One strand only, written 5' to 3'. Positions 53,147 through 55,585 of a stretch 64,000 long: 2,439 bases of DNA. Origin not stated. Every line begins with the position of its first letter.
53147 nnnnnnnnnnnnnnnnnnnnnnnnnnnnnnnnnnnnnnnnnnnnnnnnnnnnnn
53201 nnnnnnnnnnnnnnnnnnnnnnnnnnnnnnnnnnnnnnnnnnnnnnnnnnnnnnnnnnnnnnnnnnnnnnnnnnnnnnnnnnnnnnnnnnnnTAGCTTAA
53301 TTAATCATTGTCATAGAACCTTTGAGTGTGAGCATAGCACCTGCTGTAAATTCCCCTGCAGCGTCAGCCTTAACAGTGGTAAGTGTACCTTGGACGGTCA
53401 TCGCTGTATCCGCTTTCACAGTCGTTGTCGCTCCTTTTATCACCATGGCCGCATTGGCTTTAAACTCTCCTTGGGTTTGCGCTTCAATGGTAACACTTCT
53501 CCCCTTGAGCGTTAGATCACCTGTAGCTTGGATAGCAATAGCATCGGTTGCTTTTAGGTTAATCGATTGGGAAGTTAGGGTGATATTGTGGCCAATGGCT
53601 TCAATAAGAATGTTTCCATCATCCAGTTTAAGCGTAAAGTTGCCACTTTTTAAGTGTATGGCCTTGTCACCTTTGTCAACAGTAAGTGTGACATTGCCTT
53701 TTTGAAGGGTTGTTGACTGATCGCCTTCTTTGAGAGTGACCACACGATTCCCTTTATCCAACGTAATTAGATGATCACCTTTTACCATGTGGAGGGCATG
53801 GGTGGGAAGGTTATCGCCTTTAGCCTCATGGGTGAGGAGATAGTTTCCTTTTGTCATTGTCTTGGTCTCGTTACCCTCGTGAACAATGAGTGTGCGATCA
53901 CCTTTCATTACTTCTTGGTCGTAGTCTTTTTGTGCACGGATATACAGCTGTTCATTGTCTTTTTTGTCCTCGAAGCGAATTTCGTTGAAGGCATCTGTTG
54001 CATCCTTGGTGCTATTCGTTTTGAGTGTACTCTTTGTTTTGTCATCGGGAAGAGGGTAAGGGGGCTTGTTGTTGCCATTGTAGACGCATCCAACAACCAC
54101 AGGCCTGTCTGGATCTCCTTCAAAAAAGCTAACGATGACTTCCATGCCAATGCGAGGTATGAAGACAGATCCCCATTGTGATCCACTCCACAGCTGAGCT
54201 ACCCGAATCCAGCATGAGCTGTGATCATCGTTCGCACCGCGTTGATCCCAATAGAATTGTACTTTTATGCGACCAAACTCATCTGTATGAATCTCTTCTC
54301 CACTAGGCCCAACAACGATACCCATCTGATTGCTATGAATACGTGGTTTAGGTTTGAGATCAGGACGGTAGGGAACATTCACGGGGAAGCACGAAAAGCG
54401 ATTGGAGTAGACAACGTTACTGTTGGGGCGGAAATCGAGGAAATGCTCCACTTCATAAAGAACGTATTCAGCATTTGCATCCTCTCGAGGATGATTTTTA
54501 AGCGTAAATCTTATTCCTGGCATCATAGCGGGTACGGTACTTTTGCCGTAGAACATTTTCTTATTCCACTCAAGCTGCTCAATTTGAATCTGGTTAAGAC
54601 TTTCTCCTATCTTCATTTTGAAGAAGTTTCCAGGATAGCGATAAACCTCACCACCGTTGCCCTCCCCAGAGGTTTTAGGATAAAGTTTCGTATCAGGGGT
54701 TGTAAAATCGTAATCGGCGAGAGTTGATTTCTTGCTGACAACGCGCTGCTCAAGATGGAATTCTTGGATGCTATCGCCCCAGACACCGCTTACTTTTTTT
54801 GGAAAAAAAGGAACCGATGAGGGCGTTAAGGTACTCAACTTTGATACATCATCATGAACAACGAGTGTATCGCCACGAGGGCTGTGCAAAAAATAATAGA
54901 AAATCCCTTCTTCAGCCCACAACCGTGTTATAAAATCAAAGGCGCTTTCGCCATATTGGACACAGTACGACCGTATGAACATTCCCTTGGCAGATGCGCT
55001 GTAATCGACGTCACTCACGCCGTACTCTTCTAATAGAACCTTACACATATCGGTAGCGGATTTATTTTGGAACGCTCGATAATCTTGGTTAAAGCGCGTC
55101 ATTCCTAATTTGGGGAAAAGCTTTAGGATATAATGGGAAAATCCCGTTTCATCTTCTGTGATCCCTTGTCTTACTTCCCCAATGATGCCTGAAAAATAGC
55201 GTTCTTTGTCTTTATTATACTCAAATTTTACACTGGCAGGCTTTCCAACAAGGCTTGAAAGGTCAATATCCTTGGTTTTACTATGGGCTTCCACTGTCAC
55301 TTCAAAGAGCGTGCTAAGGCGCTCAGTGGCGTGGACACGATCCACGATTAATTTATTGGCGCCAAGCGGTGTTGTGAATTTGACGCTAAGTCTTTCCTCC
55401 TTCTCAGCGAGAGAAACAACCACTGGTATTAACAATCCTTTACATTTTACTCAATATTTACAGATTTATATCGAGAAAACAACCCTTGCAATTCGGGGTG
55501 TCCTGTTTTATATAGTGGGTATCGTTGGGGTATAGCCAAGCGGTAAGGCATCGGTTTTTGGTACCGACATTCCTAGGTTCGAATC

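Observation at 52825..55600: Orphan vgrG plus MORN/YwqK-like gene directly beside tRNA-Gln, with no other T6SS gene, PAAR, toxin or adaptor in 64 kb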

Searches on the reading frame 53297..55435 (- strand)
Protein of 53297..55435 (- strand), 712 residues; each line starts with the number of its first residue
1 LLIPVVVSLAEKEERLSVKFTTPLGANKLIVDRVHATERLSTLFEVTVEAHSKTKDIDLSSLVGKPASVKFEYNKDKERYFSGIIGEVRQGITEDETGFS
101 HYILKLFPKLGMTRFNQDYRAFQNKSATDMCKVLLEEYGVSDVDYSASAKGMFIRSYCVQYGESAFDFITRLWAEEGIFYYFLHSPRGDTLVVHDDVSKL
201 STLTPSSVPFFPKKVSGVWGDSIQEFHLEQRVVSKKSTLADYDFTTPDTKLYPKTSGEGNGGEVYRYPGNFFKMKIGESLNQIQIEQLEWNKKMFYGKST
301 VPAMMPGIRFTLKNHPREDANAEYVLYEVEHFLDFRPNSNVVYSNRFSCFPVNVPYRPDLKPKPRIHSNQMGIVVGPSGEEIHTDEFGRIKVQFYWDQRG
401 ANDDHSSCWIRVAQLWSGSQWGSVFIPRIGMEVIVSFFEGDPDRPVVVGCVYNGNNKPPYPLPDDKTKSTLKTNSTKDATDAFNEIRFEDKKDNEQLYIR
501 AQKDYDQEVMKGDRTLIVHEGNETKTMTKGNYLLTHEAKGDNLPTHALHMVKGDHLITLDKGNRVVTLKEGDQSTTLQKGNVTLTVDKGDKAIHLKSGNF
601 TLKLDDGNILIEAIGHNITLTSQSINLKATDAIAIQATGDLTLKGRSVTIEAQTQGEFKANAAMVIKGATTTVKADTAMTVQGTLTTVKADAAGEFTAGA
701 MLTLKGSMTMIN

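Call 4: search_protein_families(library=pfam, proteins=[window:53297-55435:-], max_evalue=0.01)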
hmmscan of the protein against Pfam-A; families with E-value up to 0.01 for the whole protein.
window:53297-55435:- (712 aa): 5 families
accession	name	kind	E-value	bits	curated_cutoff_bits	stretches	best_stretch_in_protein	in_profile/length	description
PF05954.17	Phage_GPD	-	6.4e-79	265.7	30.1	1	37-332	1-300/305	Phage tail baseplate hub (GPD)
PF04717.18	Phage_base_V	-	9e-15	55.2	23.8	1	384-452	11-75/75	Type VI secretion system/phage-baseplate injector OB domain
PF22178.3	Gp5_trimer_C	-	1e-14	55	30.9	1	469-561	1-90/112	Bacteriophage T4 gp5 C-terminal trimerisation domain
PF22255.2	Gp44-like_2nd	-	0.00027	21.3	27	1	121-181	15-73/84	Baseplate hub protein gp44-like, second domain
PF20093.5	DUF6484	-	0.00042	21.4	27.6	1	429-451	39-61/61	Domain of unknown function (DUF6484)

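Call 5: search_protein_families(library=ncbifam, proteins=[window:53297-55435:-], max_evalue=0.01)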
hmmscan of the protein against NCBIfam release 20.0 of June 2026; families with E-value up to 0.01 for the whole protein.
window:53297-55435:- (712 aa): 5 families
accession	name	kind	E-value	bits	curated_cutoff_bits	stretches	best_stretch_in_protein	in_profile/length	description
TIGR03361.1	VI_Rhs_Vgr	subfamily_domain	2.8e-168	560.7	186.35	1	19-518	2-509/513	type VI secretion system tip protein TssI/VgrG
TIGR01646.1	vgr_GE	subfamily_domain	7.8e-113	378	121.8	1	31-504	3-480/480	type VI secretion system tip protein VgrG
NF033848.1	VgrG_rel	hypoth_equivalog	2.6e-15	55.7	275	1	380-472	384-473/547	VgrG-related protein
NF041249.1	T6SS_TssI_Fran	equivalog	5.6e-09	36.2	100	1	583-710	37-161/163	type VI secretion system tip protein TssI/VgrG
TIGR01644.1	phage_P2_V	subfamily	0.0066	16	46.75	0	422-460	47-85/192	phage baseplate assembly protein V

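Call 7: find_encoding_contigs(protein=window:53297-55435:-, flank=10000, max_places=6)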
Protein window:53297-55435:- (712 aa): no gene with exactly this product is on record in the collection.

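Call 10: find_homologous_proteins(query=window:53297-55435:-, max_evalue=1e-10)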
Query window:53297-55435:- (712 aa): 7953 proteins with E <= 1e-10 among 8000 candidates; the best 120 are listed.
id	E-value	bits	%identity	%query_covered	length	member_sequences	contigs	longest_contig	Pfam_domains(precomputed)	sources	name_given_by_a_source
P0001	0.0e+0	1627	100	99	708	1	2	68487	PF04717.19,PF22178.4,PF05954.18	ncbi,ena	-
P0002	1.2e-289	981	61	95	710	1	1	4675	PF04717.19,PF22178.4,PF05954.18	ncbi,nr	ncbi:MAG: type VI secretion system tip protein VgrG [Alphaproteobacteria bacterium]|nr:type VI secre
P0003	2.1e-266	904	58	99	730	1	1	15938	PF04717.19,PF22178.4,PF05954.18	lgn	-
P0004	5.8e-261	886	56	100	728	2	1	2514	PF04717.19,PF06715.19,PF22178.4,PF05954.18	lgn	-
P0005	2.6e-258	877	55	97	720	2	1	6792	PF04717.19,PF22178.4,PF05954.18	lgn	-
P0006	3.4e-253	860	55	92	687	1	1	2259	PF04717.19,PF22178.4,PF05954.18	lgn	-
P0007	6.8e-252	856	55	91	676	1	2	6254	PF04717.19,PF22178.4,PF05954.18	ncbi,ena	-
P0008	7.5e-246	836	55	99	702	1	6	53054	PF04717.19,PF22178.4,PF05954.18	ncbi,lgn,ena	-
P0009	2.6e-187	642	43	98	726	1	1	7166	PF04717.19,PF22178.4,PF05954.18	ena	-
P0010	2.3e-185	636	42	98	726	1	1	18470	PF04717.19,PF22178.4,PF05954.18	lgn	-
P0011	3.1e-177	609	40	98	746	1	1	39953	PF04717.19,PF06715.19,PF22178.4,PF05954.18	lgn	-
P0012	6.0e-170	585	41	98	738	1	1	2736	PF04717.19,PF20093.6,PF22178.4,PF05954.18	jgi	jgi:type VI secretion system secreted protein VgrG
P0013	7.9e-170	584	44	96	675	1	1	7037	PF04717.19,PF20093.6,PF22178.4,PF05954.18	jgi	jgi:type VI secretion system secreted protein VgrG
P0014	1.1e-169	584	43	94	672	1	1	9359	PF04717.19,PF22178.4,PF05954.18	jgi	-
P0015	1.5e-169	584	41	98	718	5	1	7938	PF04717.19,PF22178.4,PF05954.18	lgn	-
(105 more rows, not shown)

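Call 12: find_encoding_contigs(protein=P0001, flank=10000, max_places=4)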
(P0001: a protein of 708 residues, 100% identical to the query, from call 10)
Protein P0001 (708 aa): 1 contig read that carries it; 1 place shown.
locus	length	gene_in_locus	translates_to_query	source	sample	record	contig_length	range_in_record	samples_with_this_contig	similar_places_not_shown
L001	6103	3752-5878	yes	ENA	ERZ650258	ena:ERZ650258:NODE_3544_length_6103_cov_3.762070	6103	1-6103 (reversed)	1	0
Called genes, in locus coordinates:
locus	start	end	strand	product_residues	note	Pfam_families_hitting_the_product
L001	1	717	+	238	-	?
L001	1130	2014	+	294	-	PF13419:HAD_2 (faint), PF13344:Hydrolase_6, PF00702:Hydrolase (weak), PF13242:Hydrolase_like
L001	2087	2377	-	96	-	-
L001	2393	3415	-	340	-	PF03797:Autotransporter (weak)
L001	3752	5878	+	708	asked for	PF05954:Phage_GPD, PF04717:Phage_base_V, PF22178:Gp5_trimer_C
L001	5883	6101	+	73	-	?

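Call 14: find_encoding_contigs(protein=P0008, flank=10000, max_places=3)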
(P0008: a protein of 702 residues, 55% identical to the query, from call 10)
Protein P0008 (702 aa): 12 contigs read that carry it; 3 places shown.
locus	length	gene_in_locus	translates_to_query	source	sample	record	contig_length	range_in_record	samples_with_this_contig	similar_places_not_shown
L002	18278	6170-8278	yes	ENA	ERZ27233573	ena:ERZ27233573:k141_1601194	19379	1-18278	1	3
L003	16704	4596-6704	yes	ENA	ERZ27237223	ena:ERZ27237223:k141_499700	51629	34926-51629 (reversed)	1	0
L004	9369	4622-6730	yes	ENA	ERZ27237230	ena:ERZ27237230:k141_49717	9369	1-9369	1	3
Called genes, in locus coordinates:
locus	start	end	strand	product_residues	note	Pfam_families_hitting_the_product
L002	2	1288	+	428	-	?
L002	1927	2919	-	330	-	PF04392:ABC_sub_bind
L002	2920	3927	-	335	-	PF02912:Phe_tRNA-synt_N, PF01409:tRNA-synt_2d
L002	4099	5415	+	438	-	-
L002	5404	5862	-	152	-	PF00583:Acetyltransf_1, PF13673:Acetyltransf_10, PF13508:Acetyltransf_7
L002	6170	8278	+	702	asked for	PF05954:Phage_GPD, PF04717:Phage_base_V, PF22178:Gp5_trimer_C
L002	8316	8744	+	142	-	PF07661:MORN_2 (faint)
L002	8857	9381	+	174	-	-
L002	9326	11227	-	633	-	PF02719:Polysacc_synt_2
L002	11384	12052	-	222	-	PF00528:BPD_transp_1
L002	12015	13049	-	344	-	PF02463:SMC_N (weak), PF00005:ABC_tran, PF13304:AAA_21 (faint), PF13401:AAA_22 (faint), PF09383:NIL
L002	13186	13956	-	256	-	PF01311:Bac_export_1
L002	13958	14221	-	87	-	PF01313:Bac_export_3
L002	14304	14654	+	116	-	PF00829:Ribosomal_L21p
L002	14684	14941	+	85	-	PF01016:Ribosomal_L27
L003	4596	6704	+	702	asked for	PF05954:Phage_GPD, PF04717:Phage_base_V, PF22178:Gp5_trimer_C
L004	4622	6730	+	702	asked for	PF05954:Phage_GPD, PF04717:Phage_base_V, PF22178:Gp5_trimer_C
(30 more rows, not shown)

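Call 15: find_encoding_contigs(protein=P0003, flank=10000, max_places=3)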
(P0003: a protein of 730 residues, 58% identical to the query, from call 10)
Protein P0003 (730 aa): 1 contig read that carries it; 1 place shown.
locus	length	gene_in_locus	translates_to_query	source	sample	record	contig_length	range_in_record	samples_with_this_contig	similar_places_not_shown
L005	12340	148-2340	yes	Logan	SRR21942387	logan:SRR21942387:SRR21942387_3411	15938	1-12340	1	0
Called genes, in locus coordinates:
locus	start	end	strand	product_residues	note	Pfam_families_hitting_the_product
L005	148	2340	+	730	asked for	PF05954:Phage_GPD, PF04717:Phage_base_V, PF22178:Gp5_trimer_C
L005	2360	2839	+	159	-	-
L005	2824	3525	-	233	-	PF17746:SfsA_N, PF03749:SfsA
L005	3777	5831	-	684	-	-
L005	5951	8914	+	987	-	PF14850:Pro_dh-DNA_bdg, PF01619:Pro_dh, PF00171:Aldedh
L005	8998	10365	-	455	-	-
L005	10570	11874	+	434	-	PF00083:Sugar_tr, PF07690:MFS_1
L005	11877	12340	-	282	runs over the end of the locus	PF00153:Mito_carr (faint)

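Call 30: find_related_loci(query=A3, collection=genome_contigs, flank=10000)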
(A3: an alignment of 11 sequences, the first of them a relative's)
Query A3 (708 aa) in genome_contigs; peptide patterns used: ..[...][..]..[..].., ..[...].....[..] (x = any residue, [..] = any of these).
599 stretches matched a pattern (row limit reached: there are more); 584 encode a relative of the query (tblastn E <= 1e-3); the best 80 are kept; 80 distinct loci.
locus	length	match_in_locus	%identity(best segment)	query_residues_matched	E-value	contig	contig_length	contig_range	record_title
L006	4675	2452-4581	61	1-676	0e+0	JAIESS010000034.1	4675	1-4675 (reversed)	MAG: Alphaproteobacteria bacterium isolate co.spades.METABAT.2.5kb_076 c_000000397339, whole genome shotgun sequence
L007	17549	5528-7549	55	5-706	0e+0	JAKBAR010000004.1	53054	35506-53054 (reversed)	MAG: Proteobacteria bacterium isolate ZJ2.bin63 NODE_525_length_53054_cov_1.823493, whole genome shotgun sequence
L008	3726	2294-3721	62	5-477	0e+0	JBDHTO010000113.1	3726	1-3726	MAG: Alphaproteobacteria bacterium isolate AS-MESO-OLR.338 NODE_100082_length_3726_cov_21.307207, whole genome shotgun s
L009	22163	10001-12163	41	8-694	2e-167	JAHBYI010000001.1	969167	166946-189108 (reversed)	MAG: Candidatus Paracaedibacteraceae bacterium isolate ACE_PRO20 PRO20_1, whole genome shotgun sequence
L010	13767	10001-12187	40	9-707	1e-163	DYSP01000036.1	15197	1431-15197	MAG TPA_asm: Candidatus Odyssella sp. isolate SulCav_PC08_3_38_13 SulCav_PC08-3_3080_length_15197_cov_8.573570, whole ge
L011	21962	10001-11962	41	9-654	4e-159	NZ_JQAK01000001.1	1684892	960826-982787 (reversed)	Candidatus Paracaedibacter symbiosus strain PRA9 Scaffold_1, whole genome shotgun sequence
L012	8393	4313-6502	38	9-700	9e-153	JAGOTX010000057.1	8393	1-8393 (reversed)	MAG: Proteobacteria bacterium isolate Gw_Eff_bin_451 Gw_Eff_23922_length_8393_cov_6.072586, whole genome shotgun sequenc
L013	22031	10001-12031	38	4-646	5e-151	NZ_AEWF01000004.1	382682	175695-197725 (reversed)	Candidatus Odyssella thessalonicensis L13 HMO_scaffold00007, whole genome shotgun sequence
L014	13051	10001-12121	37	8-708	1e-137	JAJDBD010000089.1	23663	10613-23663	MAG: Nitrospinaceae bacterium isolate OFTM44 OFTM44_88, whole genome shotgun sequence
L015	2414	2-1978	38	19-708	4e-145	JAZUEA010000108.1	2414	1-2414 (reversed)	MAG: Myxococcota bacterium isolate T1900045303_TH20190073.MAGScoT_cleanbin_000050 SGB_6156_k141_391552, whole genome sho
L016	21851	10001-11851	40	13-664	6e-134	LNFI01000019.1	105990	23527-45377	MAG: Sphingomonadales bacterium Ga0077557 Ga0077557_119.1, whole genome shotgun sequence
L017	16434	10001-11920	36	4-708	9e-134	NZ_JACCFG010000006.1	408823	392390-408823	Sphingomonas sp. R-74633 NODE_6_length_408823_cov_18.633009, whole genome shotgun sequence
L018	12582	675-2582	38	17-708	2e-133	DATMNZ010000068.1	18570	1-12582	MAG TPA_asm: Candidatus Saccharimonadales bacterium isolate SMAG_U12863 k141_2732370, whole genome shotgun sequence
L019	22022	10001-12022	37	13-707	1e-131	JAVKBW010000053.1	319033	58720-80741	MAG: Alphaproteobacteria bacterium isolate F4-SAH-03 k141_5658, whole genome shotgun sequence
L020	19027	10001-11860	38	3-604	1e-128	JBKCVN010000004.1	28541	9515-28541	MAG: Alphaproteobacteria bacterium isolate samp_2047_semibin_547 samp_2047_614725, whole genome shotgun sequence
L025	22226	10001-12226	40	12-708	2e-172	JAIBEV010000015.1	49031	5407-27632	MAG: Candidatus Paracaedibacteraceae bacterium isolate BC_maxbin.023 BC_k141_25651, whole genome shotgun sequence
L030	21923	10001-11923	37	17-708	3e-122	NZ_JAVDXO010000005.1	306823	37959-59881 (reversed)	Rhodoferax saidenbachensis strain BE308 Ga0454569_05, whole genome shotgun sequence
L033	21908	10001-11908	35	12-708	7e-118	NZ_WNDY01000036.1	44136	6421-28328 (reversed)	MAG: Xylophilus sp. isolate cluster_DBSCAN_round5_1 GAK38_36, whole genome shotgun sequence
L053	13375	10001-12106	37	5-707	5e-143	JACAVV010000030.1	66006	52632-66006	MAG: Nitrospina sp. isolate MSP contig26, whole genome shotgun sequence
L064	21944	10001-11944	34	25-708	2e-110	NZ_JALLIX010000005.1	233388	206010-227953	Pseudomonas sp. MWU13-2100 assembly_contig_5, whole genome shotgun sequence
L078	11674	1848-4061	32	1-707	1e-108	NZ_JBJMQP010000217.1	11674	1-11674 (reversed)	MAG: Hyalangium sp. isolate H3_16_all_fractions_metab_25_68_0 k255_7233316, whole genome shotgun sequence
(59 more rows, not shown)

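Call 46: find_homologous_proteins(query=L064:11957-12502:+, max_evalue=0.00001)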
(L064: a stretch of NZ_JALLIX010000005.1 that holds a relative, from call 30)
Query L064:11957-12502:+ (181 aa): 5 proteins with E <= 0.00001 among 120 candidates.
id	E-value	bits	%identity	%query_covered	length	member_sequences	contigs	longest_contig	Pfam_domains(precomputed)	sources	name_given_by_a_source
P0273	1.0e-113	395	96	100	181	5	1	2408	PF07661.20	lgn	-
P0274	1.3e-95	336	80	99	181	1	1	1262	PF07661.20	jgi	jgi:antitoxin component YwqK of YwqJK toxin-antitoxin module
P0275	1.1e-50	190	51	89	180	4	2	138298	PF07661.20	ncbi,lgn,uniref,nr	ncbi:MORN repeat variant [Ectopseudomonas composti]|uniref:MORN repeat variant n=1 Tax=Ectopseudomon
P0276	1.2e-44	170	48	96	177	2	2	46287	PF07661.20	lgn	-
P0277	2.2e-43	166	77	59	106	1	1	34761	-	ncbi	ncbi:toxin-antitoxin system YwqK family antitoxin, partial [Pseudomonas sp. PCH446]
